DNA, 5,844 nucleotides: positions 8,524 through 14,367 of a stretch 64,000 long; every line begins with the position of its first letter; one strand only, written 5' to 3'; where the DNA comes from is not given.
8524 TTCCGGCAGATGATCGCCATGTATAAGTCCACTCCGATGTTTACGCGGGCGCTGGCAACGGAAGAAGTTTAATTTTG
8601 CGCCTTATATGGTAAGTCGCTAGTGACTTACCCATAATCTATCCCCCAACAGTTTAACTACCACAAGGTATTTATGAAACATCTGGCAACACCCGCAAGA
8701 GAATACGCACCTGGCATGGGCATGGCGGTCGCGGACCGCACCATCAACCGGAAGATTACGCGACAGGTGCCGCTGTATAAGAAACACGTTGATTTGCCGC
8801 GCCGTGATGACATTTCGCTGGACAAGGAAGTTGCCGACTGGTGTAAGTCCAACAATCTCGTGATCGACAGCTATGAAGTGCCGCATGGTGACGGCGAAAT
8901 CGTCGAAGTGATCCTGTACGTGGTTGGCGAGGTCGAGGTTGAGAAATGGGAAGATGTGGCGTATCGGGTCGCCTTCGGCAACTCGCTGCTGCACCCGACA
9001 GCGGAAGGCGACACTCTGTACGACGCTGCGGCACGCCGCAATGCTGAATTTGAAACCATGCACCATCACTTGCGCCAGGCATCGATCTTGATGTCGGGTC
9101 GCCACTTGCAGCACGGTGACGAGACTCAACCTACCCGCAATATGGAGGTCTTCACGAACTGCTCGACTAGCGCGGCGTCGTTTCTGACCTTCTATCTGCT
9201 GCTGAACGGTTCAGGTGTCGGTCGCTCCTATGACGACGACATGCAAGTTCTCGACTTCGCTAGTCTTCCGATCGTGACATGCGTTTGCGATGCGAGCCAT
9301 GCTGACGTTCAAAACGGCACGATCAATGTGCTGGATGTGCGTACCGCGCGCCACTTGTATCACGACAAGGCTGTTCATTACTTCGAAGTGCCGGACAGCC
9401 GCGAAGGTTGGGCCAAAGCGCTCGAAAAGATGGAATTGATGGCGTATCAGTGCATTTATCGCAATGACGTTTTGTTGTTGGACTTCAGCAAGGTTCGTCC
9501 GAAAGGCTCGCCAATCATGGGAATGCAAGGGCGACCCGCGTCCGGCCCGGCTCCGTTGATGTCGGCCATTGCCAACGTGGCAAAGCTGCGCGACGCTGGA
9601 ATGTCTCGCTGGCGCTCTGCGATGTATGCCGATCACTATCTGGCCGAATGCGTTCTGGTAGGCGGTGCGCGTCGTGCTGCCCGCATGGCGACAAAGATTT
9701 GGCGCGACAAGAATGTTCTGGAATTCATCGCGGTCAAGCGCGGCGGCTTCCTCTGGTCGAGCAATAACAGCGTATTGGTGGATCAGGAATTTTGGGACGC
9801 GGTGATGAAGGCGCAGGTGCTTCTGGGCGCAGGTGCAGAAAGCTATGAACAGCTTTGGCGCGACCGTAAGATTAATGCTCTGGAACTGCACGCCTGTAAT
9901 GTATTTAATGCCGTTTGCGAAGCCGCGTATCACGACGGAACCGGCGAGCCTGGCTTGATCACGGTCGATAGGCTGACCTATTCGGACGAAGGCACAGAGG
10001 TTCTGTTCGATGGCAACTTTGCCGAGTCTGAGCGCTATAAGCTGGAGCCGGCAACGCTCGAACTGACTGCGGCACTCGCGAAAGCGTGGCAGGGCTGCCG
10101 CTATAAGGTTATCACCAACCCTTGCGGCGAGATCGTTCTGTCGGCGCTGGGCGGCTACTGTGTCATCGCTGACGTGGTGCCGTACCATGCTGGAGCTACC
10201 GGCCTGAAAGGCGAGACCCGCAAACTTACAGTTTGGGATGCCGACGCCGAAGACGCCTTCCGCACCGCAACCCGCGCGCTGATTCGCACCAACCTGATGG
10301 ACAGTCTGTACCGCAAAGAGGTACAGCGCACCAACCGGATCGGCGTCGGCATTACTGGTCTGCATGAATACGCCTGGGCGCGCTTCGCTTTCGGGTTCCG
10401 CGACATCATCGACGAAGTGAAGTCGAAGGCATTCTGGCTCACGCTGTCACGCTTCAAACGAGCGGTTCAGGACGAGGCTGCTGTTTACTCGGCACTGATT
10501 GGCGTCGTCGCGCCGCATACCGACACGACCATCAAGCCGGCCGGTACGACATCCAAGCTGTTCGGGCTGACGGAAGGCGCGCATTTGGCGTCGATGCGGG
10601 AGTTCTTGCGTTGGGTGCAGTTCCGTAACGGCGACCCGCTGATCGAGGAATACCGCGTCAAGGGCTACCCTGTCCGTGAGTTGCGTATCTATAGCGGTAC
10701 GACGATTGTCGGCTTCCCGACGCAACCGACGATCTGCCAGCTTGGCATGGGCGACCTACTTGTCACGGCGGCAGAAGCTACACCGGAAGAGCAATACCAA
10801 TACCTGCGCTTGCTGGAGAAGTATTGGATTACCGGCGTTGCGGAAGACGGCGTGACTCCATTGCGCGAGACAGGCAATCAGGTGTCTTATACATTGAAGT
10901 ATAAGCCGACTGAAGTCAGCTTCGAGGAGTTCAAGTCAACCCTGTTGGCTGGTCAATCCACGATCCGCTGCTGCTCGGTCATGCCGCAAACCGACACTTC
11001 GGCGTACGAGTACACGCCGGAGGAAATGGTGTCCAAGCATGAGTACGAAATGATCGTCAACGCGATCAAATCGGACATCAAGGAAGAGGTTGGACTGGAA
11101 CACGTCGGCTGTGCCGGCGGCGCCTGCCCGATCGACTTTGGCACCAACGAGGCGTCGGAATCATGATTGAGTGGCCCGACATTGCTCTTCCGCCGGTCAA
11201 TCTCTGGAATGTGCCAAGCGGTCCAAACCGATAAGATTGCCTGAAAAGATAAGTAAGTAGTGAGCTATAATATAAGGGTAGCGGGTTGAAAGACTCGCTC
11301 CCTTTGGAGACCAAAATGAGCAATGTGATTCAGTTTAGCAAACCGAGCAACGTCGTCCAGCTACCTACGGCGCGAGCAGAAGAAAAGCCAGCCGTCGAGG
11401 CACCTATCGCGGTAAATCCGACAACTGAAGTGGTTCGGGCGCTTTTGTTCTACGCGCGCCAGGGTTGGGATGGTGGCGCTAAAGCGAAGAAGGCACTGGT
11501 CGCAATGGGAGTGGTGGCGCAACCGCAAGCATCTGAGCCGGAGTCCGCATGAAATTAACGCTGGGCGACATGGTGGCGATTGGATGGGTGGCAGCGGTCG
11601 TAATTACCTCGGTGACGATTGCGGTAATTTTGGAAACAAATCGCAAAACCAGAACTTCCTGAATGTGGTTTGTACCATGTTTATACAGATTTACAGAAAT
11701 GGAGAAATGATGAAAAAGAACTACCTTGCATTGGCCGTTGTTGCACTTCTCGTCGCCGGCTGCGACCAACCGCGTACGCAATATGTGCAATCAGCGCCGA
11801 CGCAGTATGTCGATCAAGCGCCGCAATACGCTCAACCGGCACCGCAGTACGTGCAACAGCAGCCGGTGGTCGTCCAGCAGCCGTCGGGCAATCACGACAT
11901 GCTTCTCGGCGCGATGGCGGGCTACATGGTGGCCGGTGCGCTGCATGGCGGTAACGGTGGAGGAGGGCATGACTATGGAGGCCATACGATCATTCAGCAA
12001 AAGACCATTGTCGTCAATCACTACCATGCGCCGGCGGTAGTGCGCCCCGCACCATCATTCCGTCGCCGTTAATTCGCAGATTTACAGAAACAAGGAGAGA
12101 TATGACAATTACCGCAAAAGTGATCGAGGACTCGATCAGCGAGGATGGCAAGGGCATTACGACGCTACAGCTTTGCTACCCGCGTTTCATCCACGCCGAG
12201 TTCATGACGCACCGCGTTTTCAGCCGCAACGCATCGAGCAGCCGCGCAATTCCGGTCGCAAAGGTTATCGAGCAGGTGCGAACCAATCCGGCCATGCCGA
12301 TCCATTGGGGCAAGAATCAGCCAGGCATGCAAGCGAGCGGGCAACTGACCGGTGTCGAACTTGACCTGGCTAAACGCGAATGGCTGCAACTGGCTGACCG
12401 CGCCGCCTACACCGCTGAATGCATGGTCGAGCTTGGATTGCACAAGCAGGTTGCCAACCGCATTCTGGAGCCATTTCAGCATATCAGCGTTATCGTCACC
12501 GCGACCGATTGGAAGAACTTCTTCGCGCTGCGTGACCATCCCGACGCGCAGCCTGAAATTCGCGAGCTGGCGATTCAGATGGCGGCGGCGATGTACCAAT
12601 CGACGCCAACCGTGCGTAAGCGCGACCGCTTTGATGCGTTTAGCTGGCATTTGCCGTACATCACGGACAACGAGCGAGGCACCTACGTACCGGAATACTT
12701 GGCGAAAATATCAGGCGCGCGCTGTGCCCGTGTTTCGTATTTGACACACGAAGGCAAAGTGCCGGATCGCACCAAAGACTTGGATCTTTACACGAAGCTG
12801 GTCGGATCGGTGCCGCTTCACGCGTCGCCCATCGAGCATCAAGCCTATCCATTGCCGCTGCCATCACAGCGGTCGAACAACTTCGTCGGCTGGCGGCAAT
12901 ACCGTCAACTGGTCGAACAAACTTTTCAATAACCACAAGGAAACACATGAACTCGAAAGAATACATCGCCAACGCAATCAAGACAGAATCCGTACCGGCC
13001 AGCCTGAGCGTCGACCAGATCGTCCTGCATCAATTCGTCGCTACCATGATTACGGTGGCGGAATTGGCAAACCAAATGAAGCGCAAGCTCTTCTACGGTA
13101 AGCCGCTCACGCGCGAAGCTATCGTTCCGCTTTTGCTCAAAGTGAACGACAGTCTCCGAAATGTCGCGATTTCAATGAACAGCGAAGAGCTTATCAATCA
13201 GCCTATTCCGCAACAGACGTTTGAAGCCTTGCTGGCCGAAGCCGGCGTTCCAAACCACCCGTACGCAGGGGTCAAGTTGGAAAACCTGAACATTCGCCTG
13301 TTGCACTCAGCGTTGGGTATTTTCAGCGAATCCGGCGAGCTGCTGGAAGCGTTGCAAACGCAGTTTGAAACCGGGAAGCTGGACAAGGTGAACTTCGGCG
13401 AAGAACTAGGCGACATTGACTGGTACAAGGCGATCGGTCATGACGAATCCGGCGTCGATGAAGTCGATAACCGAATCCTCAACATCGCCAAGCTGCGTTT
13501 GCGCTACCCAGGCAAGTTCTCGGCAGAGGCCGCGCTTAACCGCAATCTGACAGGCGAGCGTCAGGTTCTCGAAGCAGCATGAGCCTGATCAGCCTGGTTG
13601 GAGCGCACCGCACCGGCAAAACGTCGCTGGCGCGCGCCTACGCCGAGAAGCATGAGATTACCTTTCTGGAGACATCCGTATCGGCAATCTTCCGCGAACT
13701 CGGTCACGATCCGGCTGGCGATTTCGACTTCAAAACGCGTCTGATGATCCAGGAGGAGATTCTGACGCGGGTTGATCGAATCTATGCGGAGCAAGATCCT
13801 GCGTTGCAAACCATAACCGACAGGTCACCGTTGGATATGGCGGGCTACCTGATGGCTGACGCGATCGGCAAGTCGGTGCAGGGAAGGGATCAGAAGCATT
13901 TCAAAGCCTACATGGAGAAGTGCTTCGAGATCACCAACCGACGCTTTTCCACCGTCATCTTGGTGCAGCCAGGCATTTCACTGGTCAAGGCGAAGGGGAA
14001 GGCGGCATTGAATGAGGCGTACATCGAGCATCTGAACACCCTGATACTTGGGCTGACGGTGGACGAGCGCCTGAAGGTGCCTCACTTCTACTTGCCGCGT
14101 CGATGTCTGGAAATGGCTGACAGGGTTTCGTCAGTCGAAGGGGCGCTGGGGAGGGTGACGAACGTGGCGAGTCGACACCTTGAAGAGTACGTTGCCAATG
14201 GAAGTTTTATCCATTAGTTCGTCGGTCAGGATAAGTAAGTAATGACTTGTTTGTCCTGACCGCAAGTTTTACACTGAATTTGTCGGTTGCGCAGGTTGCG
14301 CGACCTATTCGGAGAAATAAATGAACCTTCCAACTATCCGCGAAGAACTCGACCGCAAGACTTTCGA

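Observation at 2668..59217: Element-wide regulon: about 22 copies of an 18-bp palindrome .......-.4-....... over early, middle and late promoters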

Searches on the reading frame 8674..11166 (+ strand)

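Call 9: search_protein_families(library=pfam, proteins=[window:8674-11166:+], max_evalue=0.01)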
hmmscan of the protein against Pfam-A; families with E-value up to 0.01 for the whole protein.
window:8674-11166:+ (830 aa): 2 families
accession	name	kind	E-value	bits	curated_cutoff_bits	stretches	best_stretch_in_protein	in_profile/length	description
PF21995.1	RNR-II_ins_dom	-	1.2e-12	48.4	27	1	226-304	26-105/107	B12-dependent ribonucleotide reductase, insertion domain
PF02867.20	Ribonuc_red_lgC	-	1.4e-08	34.3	23.9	0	480-567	208-295/523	Ribonucleotide reductase, barrel domain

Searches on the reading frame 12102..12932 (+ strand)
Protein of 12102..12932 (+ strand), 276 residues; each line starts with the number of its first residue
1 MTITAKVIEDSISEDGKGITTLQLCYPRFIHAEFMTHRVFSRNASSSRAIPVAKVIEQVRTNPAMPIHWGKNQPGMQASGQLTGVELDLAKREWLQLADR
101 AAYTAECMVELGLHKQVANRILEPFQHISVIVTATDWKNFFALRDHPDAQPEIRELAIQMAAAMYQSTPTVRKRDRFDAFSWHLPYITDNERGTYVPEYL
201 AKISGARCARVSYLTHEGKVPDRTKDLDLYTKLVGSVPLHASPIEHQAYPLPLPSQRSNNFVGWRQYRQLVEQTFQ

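Call 9: search_protein_families(library=pfam, proteins=[window:12102-12932:+], max_evalue=0.01)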
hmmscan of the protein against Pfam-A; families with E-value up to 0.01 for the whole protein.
window:12102-12932:+ (276 aa): 1 family
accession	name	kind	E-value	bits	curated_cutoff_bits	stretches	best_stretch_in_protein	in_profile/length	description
PF02511.20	Thy1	-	1.7e-14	54.5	24.8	1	21-169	60-190/191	Thymidylate synthase complementing protein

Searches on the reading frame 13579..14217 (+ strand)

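Call 55: search_protein_families(library=pfam, proteins=[window:13579-14217:+], max_evalue=0.05)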
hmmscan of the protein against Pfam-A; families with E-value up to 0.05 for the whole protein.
window:13579-14217:+ (212 aa): 5 families
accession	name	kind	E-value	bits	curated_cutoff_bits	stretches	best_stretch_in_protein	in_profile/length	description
PF13521.12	AAA_28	-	2.7e-07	31.4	27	1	4-96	2-95/164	AAA domain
PF00004.35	AAA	-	0.00039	21.3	21.2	1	6-40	3-37/131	ATPase family associated with various cellular activities (AAA)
PF07931.18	CPT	-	0.016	15.5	22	0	3-54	3-57/172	Chloramphenicol phosphotransferase-like protein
PF10735.14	DUF2526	-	0.021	15.6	25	1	136-172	7-43/77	Protein of unknown function (DUF2526)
PF13401.12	AAA_22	-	0.028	15.2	27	0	3-33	7-33/130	AAA domain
